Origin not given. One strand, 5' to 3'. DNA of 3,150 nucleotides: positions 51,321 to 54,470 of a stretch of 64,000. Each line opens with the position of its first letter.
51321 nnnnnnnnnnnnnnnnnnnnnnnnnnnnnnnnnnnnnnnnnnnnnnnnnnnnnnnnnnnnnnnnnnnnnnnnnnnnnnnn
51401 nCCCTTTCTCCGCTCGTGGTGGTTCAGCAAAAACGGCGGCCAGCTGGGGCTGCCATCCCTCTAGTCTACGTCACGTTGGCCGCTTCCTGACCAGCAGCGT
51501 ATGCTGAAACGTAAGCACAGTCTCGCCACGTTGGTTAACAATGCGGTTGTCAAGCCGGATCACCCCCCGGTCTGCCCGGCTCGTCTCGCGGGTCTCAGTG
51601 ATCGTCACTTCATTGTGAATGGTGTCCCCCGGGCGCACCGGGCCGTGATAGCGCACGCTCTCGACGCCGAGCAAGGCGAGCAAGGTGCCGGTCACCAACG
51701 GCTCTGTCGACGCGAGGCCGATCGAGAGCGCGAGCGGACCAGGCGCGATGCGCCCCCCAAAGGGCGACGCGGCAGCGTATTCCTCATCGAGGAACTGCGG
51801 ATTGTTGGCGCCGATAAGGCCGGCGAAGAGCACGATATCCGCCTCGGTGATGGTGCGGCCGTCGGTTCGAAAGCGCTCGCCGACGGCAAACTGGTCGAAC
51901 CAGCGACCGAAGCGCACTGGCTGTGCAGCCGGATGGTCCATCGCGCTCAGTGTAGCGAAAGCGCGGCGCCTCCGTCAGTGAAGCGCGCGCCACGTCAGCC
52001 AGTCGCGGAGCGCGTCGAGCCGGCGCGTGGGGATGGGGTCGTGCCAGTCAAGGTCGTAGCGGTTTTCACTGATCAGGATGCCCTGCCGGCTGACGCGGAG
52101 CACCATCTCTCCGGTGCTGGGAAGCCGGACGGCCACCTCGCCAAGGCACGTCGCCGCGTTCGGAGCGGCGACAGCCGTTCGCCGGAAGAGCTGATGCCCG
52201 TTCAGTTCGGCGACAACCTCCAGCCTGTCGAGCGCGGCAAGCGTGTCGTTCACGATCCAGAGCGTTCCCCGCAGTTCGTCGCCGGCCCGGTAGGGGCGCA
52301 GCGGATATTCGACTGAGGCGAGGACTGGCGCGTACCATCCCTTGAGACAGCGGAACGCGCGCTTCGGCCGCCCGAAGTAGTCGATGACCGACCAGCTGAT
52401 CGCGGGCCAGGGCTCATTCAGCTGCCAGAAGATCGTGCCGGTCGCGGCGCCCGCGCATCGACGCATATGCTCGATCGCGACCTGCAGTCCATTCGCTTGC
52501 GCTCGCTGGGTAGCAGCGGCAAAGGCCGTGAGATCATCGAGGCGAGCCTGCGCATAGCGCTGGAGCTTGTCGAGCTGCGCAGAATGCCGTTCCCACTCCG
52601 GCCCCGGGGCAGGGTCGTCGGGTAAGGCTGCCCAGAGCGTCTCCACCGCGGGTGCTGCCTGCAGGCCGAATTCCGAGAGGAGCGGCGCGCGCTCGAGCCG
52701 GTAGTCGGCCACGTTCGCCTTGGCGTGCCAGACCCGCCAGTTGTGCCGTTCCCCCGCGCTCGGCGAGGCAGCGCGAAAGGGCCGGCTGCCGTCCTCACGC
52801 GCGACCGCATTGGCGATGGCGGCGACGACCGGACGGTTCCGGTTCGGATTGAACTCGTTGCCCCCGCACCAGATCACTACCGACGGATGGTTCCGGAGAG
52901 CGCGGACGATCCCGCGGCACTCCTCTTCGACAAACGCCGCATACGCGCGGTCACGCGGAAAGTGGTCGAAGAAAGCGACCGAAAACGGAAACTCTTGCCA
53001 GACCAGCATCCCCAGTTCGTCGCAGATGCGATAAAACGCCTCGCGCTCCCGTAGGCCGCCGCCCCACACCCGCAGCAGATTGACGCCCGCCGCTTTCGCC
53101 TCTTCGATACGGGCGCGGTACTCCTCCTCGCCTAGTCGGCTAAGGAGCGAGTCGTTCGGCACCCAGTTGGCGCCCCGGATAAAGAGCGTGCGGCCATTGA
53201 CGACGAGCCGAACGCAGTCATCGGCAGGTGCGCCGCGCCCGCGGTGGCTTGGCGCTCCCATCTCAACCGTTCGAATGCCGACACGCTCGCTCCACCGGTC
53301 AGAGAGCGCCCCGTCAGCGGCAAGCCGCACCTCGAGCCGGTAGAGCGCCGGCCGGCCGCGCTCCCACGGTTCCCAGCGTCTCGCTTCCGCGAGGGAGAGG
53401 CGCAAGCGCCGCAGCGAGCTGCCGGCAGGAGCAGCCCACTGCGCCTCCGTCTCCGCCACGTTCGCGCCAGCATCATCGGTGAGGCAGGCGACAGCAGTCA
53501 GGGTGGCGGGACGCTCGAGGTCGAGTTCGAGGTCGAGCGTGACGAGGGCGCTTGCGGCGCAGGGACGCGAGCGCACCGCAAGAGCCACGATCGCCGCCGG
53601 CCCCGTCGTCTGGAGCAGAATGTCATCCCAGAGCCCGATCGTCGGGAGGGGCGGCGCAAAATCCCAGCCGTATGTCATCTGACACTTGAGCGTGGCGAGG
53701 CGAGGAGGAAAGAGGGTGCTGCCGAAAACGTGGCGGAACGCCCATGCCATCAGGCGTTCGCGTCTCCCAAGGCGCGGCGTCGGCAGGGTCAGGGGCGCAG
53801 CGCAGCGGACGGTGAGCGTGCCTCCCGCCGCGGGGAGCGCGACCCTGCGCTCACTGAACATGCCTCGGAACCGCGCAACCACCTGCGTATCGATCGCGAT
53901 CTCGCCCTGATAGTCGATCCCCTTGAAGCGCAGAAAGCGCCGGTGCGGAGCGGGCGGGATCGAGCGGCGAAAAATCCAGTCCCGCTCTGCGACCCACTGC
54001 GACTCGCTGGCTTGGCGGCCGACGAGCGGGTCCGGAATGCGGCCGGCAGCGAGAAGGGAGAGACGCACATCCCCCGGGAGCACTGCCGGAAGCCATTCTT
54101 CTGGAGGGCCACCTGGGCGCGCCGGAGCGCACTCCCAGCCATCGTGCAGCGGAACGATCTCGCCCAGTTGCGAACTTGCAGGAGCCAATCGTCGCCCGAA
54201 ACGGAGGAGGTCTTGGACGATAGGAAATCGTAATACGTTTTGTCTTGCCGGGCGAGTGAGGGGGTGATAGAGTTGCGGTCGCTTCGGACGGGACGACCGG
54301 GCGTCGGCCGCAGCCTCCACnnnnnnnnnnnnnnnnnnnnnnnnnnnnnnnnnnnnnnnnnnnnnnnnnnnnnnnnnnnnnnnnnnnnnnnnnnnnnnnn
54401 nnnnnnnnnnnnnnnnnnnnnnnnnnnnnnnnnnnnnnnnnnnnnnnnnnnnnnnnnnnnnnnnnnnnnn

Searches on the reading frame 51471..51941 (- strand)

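Call 52: search_protein_families(library=pfam, proteins=[window:51471-51941:-], max_evalue=0.001)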
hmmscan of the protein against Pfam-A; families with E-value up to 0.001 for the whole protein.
window:51471-51941:- (156 aa): 3 families
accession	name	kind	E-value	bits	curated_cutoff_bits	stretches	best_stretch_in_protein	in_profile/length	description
PF01575.25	MaoC_dehydratas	-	3.7e-18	65.7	27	1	19-121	5-108/123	MaoC like domain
PF13452.11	FAS1_DH_region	-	1.4e-15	58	22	1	19-144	2-131/132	FAS1-like, dehydratase domain region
PF19315.5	MC_hydratase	-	7.5e-06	25.7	26.5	1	12-154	21-167/353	Mesaconyl-CoA hydratase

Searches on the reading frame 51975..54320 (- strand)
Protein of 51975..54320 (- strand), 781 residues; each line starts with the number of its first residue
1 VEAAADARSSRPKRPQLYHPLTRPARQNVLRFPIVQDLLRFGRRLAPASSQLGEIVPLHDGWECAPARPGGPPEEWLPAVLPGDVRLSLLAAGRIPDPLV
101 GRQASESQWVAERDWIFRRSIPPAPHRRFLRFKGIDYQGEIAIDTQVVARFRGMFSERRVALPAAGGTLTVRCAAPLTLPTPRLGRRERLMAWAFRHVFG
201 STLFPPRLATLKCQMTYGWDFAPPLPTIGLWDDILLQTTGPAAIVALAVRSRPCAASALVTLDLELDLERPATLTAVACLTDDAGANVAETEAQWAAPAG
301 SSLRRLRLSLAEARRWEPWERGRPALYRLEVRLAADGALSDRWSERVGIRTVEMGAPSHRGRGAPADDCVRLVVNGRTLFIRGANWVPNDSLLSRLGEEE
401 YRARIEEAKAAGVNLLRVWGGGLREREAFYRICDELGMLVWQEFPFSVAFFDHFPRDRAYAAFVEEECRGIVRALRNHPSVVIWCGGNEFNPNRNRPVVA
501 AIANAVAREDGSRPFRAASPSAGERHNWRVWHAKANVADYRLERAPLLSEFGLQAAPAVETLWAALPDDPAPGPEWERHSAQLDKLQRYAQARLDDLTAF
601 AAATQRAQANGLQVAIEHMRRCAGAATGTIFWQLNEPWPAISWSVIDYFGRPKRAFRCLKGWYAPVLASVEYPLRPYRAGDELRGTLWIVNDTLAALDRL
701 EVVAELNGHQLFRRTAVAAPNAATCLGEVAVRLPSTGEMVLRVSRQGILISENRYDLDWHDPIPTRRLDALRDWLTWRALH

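Call 52: search_protein_families(library=pfam, proteins=[window:51975-54320:-], max_evalue=0.001)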
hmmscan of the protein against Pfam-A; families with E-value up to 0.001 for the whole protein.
window:51975-54320:- (781 aa): 3 families
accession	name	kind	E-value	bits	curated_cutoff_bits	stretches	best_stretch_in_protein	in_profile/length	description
PF22666.2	Glyco_hydro_2_N2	-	2.6e-22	80.1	27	1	74-231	9-166/167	Glycosyl hydrolase 2 galactose-binding domain-like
PF00703.27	Glyco_hydro_2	-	3.2e-09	38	23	1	254-350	13-109/109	Glycosyl hydrolases family 2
PF02836.23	Glyco_hydro_2_C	-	9.2e-08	32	21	1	372-517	8-160/302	Glycosyl hydrolases family 2, TIM barrel domain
